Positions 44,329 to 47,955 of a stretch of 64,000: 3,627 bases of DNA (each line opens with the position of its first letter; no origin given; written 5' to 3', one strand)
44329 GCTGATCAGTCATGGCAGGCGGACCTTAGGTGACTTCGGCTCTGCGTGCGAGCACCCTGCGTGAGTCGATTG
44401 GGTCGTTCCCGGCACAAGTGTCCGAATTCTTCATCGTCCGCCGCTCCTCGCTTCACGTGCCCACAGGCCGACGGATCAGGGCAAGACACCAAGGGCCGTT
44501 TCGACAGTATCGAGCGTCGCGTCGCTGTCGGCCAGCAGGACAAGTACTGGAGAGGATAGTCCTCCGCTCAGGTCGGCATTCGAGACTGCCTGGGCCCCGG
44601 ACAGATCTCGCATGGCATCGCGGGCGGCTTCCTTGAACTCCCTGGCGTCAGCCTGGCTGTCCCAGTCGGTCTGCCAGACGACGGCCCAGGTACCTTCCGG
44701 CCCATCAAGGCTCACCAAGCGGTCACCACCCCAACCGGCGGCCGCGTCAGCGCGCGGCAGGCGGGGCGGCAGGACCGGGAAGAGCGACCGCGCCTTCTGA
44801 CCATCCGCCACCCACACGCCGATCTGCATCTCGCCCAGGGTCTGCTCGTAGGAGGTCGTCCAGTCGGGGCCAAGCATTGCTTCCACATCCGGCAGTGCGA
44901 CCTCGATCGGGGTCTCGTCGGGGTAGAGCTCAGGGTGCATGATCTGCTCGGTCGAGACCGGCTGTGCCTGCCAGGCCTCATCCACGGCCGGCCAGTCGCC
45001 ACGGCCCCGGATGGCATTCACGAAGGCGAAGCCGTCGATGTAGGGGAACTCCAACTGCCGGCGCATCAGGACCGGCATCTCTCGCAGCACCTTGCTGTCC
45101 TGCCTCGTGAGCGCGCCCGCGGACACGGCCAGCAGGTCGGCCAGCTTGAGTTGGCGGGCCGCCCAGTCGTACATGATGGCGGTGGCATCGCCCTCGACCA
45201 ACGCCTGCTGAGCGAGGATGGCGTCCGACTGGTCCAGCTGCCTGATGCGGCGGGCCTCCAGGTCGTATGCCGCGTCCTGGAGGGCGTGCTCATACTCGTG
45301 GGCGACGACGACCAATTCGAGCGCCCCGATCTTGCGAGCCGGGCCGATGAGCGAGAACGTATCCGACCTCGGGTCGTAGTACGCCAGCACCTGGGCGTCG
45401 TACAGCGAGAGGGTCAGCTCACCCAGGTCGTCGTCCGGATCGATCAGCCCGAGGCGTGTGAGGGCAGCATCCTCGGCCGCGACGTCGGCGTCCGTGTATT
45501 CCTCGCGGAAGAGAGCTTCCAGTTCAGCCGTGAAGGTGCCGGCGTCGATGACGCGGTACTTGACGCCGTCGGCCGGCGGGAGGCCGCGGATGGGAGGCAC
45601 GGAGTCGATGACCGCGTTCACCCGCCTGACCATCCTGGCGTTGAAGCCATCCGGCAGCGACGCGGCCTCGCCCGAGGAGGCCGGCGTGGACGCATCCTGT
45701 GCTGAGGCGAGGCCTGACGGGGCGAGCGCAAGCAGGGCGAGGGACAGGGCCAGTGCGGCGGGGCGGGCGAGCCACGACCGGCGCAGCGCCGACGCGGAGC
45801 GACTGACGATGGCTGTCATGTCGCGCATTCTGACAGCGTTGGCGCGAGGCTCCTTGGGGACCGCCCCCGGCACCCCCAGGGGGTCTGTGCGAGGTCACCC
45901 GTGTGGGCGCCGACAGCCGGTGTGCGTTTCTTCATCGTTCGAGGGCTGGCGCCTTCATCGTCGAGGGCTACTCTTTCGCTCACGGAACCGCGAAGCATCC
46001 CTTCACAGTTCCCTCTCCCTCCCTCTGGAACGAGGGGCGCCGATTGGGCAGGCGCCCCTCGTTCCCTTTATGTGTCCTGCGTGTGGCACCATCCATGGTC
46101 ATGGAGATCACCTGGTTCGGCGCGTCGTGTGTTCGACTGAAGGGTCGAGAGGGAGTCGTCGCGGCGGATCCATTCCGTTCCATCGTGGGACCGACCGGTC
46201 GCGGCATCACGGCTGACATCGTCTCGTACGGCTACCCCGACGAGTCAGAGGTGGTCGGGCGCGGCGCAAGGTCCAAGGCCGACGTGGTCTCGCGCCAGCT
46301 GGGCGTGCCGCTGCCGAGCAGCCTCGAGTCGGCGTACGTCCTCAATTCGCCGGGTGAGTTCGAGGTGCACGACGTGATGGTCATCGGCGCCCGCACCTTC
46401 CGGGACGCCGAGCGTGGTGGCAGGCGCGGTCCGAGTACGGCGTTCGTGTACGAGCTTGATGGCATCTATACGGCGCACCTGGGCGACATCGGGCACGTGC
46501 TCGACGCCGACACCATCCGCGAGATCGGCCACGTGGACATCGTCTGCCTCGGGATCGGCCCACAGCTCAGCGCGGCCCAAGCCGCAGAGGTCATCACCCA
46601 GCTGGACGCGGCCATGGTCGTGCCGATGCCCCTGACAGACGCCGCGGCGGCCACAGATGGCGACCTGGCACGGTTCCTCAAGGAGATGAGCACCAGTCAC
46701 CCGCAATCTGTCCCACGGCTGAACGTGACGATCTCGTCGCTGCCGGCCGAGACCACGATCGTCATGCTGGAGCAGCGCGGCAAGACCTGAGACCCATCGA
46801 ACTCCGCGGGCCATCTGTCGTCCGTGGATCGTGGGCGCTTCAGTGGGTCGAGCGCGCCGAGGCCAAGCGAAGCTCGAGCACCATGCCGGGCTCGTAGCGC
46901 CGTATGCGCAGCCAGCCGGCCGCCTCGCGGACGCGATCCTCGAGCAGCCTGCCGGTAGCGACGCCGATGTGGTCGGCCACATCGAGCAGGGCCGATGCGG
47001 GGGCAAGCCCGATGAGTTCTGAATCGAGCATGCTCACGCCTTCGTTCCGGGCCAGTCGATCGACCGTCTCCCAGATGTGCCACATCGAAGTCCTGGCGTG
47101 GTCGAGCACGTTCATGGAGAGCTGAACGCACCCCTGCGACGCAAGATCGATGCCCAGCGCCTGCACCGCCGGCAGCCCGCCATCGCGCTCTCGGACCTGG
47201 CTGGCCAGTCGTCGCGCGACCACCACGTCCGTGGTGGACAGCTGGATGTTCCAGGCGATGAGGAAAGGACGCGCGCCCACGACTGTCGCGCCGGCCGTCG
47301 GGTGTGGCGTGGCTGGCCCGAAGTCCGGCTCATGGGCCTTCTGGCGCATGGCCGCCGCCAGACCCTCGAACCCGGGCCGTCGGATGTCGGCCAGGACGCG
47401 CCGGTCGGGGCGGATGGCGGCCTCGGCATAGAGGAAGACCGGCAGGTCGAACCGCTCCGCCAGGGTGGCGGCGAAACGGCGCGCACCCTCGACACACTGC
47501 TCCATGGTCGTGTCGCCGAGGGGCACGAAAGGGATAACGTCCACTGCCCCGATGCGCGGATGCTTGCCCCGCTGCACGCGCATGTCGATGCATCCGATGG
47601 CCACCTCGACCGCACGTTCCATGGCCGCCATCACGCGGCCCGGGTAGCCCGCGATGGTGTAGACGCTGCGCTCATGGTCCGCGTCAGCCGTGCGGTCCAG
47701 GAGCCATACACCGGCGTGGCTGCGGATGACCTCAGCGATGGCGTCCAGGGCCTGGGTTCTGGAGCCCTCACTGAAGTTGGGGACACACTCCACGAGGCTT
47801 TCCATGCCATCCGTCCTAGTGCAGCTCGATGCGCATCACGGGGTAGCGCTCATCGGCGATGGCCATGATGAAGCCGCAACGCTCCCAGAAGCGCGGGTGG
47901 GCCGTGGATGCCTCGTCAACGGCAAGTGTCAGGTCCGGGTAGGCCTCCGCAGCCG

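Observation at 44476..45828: Adjacent paralog pair: secreted HExxH peptidase-like protein next to a giant protein whose homologous domain has lost both zinc-ligand histidines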

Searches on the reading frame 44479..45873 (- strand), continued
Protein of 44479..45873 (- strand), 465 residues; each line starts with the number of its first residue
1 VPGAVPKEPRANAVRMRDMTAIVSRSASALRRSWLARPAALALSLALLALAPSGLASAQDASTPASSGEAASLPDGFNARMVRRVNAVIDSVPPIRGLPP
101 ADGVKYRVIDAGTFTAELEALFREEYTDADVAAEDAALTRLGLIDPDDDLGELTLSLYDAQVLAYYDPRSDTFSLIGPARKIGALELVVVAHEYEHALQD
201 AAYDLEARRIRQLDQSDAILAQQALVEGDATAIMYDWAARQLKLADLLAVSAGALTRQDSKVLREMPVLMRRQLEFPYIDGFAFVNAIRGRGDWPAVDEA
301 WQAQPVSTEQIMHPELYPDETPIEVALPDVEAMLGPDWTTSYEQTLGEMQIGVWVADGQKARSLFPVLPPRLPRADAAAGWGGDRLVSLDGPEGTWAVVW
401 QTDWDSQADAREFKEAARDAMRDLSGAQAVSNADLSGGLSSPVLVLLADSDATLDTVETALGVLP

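Call 47: find_related_loci(query=A1, collection=genome_contigs, flank=10000)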
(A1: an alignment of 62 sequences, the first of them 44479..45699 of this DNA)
Query A1 (407 aa) in genome_contigs; peptide patterns used: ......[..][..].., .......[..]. (x = any residue, [..] = any of these).
600 stretches matched a pattern (row limit reached: there are more); 596 encode a relative of the query (tblastn E <= 1e-3); the best 80 are kept; 80 distinct loci.
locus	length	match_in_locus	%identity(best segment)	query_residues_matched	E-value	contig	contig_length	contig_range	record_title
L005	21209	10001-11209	72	5-407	0e+0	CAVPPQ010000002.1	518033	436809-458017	MAG: uncultured Chloroflexia bacterium isolate MFD09848.bin.1.119 genome assembly, contig: contig_123, whole genome shot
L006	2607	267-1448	68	12-405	0e+0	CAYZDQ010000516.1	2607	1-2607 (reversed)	MAG TPA_asm: uncultured Anaerolineaceae bacterium isolate SRP167671_co1_166 genome assembly, contig: NODE_48012_length_2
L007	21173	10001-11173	69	15-405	0e+0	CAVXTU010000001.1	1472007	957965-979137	MAG: uncultured Chloroflexia bacterium isolate MFD05684.bin.2.84 genome assembly, contig: contig_16614, whole genome sho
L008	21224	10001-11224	69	1-407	2e-173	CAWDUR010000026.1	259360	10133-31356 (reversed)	MAG: uncultured Chloroflexia bacterium isolate MFD05674.bin.3.445 genome assembly, contig: contig_85035, whole genome sh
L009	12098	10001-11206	66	5-405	2e-170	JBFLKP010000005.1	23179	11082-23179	MAG: Candidatus Limnocylindrales bacterium isolate RS2.bin12 k97_8556, whole genome shotgun sequence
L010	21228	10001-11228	75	1-405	1e-151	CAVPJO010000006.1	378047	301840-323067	MAG: uncultured Chloroflexia bacterium isolate MFD09964.bin.2.79 genome assembly, contig: contig_29155, whole genome sho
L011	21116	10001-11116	41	4-374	3e-82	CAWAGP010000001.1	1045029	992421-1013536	MAG: uncultured Chloroflexia bacterium isolate MFD02416.bin.2.55 genome assembly, contig: contig_18847, whole genome sho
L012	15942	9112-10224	41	3-370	3e-78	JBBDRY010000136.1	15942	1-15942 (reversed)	MAG: Chloroflexota bacterium isolate LejiaC_67_23 Lejia_C_8493_length_15942_cov_14, whole genome shotgun sequence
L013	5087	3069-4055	43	73-405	2e-78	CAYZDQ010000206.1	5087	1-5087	MAG TPA_asm: uncultured Anaerolineaceae bacterium isolate SRP167671_co1_166 genome assembly, contig: NODE_19258_length_5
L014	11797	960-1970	41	21-356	4e-75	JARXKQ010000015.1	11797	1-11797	MAG: Chloroflexota bacterium isolate bin11 NODE_1755_length_11797_cov_6.602282, whole genome shotgun sequence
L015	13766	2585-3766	69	12-405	8e-178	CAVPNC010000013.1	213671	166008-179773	MAG: uncultured Chloroflexia bacterium isolate MFD09964.bin.2.136 genome assembly, contig: contig_4522, whole genome sho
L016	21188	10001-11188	39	6-405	8e-71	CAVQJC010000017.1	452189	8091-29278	MAG: uncultured Chloroflexia bacterium isolate MFD09779.bin.2.210 genome assembly, contig: contig_8527, whole genome sho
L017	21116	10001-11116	39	26-400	4e-69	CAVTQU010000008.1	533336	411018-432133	MAG: uncultured Chloroflexia bacterium isolate MFD00392.bin.2.302 genome assembly, contig: contig_6875, whole genome sho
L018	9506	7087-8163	37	37-405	2e-67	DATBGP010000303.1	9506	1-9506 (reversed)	MAG TPA_asm: Candidatus Limnocylindrales bacterium isolate SMAG_U3840 k141_1877902, whole genome shotgun sequence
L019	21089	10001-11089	36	30-405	4e-65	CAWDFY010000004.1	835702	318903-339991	MAG: uncultured Chloroflexia bacterium isolate MFD06229.bin.2.150 genome assembly, contig: contig_4281, whole genome sho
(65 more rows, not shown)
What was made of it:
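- At least 596 genome loci were found, across several phyla (call 47).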

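Call 58: search_protein_representatives(alignment_id=A1)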
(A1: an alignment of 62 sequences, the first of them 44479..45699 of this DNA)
Query: 62 sequences, 449 profile positions. Proteins with E-value up to 0.001 (for the whole library): 11949; up to 1e-10: 8861; up to 1e-30: 3872. The best 150 are listed.
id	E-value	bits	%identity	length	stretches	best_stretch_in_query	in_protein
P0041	2.3e-207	705.6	-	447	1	34-447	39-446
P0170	2.0e-174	597.1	-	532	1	17-445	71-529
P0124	5.5e-166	569.3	-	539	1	16-448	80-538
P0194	2.1e-165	567.4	-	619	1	40-447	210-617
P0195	2.4e-161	554.0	-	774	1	39-447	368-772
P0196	3.5e-159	546.8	-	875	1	21-448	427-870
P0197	1.7e-156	538.0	-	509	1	47-446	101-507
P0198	4.1e-153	526.8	-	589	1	54-448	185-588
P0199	1.0e-148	512.4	-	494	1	37-445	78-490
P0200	1.9e-146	504.8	-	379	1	70-446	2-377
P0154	9.6e-139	479.5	-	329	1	125-448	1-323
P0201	7.5e-133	460.1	-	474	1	25-445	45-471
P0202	3.5e-125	434.8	-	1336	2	62-401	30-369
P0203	7.8e-123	427.0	-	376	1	122-417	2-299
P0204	8.8e-122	423.6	-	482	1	49-444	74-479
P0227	9.5e-98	344.4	-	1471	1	58-441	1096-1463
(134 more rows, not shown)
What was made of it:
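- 11,949 clusters at 50% identity match the family profile (call 58).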

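Call 60: find_encoding_contigs(protein=P0227, flank=10000, max_places=3)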
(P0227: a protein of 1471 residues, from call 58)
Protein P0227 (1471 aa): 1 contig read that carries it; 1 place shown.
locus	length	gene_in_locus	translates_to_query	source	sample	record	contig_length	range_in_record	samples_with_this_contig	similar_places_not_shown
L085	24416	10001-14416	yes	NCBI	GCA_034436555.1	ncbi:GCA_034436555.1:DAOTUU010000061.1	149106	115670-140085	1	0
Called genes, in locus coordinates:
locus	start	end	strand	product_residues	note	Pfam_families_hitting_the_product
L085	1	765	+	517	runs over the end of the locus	PF00221:Lyase_aromatic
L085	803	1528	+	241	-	-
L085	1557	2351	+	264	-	-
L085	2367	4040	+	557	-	PF17391:Urocanase_N, PF01175:Urocanase, PF17392:Urocanase_C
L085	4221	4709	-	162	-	-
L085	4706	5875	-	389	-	PF13349:DUF4097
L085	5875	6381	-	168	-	PF22747:Zn_ribbon_DUF2089, PF09862:DUF2089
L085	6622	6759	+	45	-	-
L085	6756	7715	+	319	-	PF07837:FTCD_N, PF02971:FTCD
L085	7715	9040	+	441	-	PF01979:Amidohydro_1, PF07969:Amidohydro_3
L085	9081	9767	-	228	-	PF13483:Lactamase_B_3, PF12706:Lactamase_B_2 (weak)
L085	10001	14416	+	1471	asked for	PF03793:PASTA, PF26686:DUF8575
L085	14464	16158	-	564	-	PF03485:Arg_tRNA_synt_N, PF00750:tRNA-synt_1d, PF05746:DALR_1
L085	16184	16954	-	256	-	PF23023:Anti-Pycsar_Apyc1 (weak), PF00753:Lactamase_B (weak), PF12706:Lactamase_B_2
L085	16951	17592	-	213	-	PF00702:Hydrolase, PF13419:HAD_2, PF13242:Hydrolase_like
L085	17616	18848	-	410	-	PF00155:Aminotran_1_2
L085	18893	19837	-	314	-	PF11303:DUF3105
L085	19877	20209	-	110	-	-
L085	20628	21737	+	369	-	PF00356:LacI, PF00532:Peripla_BP_1, PF13407:Peripla_BP_4 (weak), PF13377:Peripla_BP_3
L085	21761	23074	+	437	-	PF01547:SBP_bac_1, PF13416:SBP_bac_8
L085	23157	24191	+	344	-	PF00528:BPD_transp_1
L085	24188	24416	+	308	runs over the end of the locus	PF00528:BPD_transp_1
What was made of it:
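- L085 carries a dead stalk copy (GQADT, Gly at the ligand-Glu position) with no soluble paralogue within 10 kb (call 60). L085 has the dead stalk without an adjacent soluble gene (call 60). L085 shows the dead stalk standing alone (call 60).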

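Call 61: find_encoding_contigs(protein=P0195, flank=10000, max_places=3)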
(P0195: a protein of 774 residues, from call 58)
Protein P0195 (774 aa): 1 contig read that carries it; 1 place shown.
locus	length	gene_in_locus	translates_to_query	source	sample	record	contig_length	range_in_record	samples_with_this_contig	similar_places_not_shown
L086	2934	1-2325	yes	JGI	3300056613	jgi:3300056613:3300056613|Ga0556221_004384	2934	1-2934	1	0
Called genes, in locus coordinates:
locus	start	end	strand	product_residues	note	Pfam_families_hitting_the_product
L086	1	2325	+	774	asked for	PF03793:PASTA, PF26686:DUF8575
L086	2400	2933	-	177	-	?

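Call 68: search_protein_families(library=pfam, alignment_id=A1, max_evalue=1)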
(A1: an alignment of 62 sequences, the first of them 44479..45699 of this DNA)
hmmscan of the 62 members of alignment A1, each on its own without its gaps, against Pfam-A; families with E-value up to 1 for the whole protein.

A. member 1, window:44479-45699:- (407 aa): 0 families

B. families by the number of members that match (of 62 scanned): 16 families
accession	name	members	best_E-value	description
PF04298.18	Zn_peptidase_2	30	0.0004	Putative neutral zinc metallopeptidase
PF03793.24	PASTA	15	2.9e-58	PASTA domain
PF20148.4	DUF6531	7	0.023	Domain of unknown function (DUF6531)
PF04001.18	Vhr1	4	0.031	Transcription factor Vhr1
PF21695.3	GlnR_1st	3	0.0073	Transcription regulator GlnR, N-terminal domain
PF00924.24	MS_channel_2nd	2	0.0014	Mechanosensitive ion channel, beta-domain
PF16725.10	Nucleolin_bd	2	0.2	Nucleolin binding domain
PF22496.1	SOR_N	1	0.035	Class III superoxide reductase, N-terminal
PF19810.5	HFX_2341_N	1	0.039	HFX_2341-like, N-terminal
PF13670.12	PepSY_2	1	0.096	Peptidase propeptide and YPEB domain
PF04806.17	EspF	1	0.099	EspF protein repeat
PF14891.12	Peptidase_M91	1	0.11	Effector protein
PF21321.3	HTH_66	1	0.14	Putative DNA-binding HTH domain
PF25549.1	DUF7927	1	0.17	Domain of unknown function (DUF7927)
PF02359.24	CDC48_N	1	0.2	Cell division protein 48 (CDC48), N-terminal domain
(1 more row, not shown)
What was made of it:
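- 30 of 62 members give weak Zn_peptidase_2 hits (call 68).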

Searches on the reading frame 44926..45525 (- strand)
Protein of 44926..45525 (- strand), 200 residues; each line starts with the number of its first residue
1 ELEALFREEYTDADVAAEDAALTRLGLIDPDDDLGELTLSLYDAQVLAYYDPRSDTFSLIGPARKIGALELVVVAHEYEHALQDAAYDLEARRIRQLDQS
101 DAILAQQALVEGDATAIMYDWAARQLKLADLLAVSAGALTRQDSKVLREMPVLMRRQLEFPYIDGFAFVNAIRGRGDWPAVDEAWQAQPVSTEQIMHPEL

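Call 81: search_solved_structures(query=A4, max_evalue=10, show_alignments=3)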
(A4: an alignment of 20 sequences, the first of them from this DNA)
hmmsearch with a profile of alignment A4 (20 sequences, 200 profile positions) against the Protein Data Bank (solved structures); distinct sequences matched with E-value up to 10: 8.
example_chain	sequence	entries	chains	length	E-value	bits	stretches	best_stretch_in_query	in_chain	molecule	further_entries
3cmn_A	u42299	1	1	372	0.2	15.1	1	100-188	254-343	Putative hydrolase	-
6azr_B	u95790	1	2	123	0.26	14.8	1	127-181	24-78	Chemotaxis regulator-transmits chemoreceptor signals to flagelllar motor components CheY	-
3dge_C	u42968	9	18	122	0.26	14.8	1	127-181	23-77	Response regulator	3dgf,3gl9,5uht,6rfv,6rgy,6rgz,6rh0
4ja2_A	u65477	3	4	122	0.34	14.4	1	128-181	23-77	Response regulator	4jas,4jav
6rh1_C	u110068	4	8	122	0.4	14.2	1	127-181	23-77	Response regulator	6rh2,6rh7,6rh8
3dte_A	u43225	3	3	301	0.69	13.4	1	47-83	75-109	IrrE protein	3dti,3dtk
9lbr_A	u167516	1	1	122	0.79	13.2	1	127-181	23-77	Response regulator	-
8slm_A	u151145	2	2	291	1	12.9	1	48-82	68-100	Zn dependent hydrolase fused to HTH domain, IrrE ortholog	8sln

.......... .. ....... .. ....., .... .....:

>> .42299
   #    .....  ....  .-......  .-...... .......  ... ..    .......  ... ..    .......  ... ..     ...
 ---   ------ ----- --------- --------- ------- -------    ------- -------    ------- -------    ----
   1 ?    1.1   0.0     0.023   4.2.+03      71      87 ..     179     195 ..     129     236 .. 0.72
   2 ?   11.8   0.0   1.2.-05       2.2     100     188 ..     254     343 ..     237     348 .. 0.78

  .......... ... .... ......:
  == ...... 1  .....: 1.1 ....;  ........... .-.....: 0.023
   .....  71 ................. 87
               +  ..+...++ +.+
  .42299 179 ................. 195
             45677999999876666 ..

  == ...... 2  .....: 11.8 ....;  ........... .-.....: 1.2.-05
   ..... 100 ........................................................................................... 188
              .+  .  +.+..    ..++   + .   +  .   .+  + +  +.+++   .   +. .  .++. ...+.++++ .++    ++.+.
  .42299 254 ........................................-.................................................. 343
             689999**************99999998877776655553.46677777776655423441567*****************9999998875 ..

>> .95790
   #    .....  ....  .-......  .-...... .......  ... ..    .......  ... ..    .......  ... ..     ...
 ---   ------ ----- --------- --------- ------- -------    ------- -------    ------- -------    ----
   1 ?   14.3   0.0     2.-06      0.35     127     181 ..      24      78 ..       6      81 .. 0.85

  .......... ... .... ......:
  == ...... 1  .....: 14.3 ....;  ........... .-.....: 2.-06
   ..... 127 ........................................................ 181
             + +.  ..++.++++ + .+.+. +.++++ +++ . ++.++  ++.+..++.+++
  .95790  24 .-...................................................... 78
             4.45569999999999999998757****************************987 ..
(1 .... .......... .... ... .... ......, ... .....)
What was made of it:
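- HExxH and the EG motif are collinear with those of 3CMN (call 81).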

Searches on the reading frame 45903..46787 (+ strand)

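Call 23: search_protein_families(library=pfam, proteins=[window:45903-46787:+], max_evalue=0.001)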
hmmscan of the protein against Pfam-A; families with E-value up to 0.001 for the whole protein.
window:45903-46787:+ (295 aa): 1 family
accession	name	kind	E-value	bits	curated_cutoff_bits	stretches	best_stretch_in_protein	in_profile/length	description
PF13483.12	Lactamase_B_3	-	2.2e-25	89.9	24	1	68-242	1-159/160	Beta-lactamase superfamily domain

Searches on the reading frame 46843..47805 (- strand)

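Call 23: search_protein_families(library=pfam, proteins=[window:46843-47805:-], max_evalue=0.001)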
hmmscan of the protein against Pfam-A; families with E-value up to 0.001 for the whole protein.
window:46843-47805:- (321 aa): 2 families
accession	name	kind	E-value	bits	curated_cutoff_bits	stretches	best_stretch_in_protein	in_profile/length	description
PF07837.17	FTCD_N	-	4.3e-64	215.9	27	1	4-179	1-176/176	Formiminotransferase domain, N-terminal subdomain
PF02971.19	FTCD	-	9.3e-21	74.7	24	1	181-280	1-106/145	Formiminotransferase domain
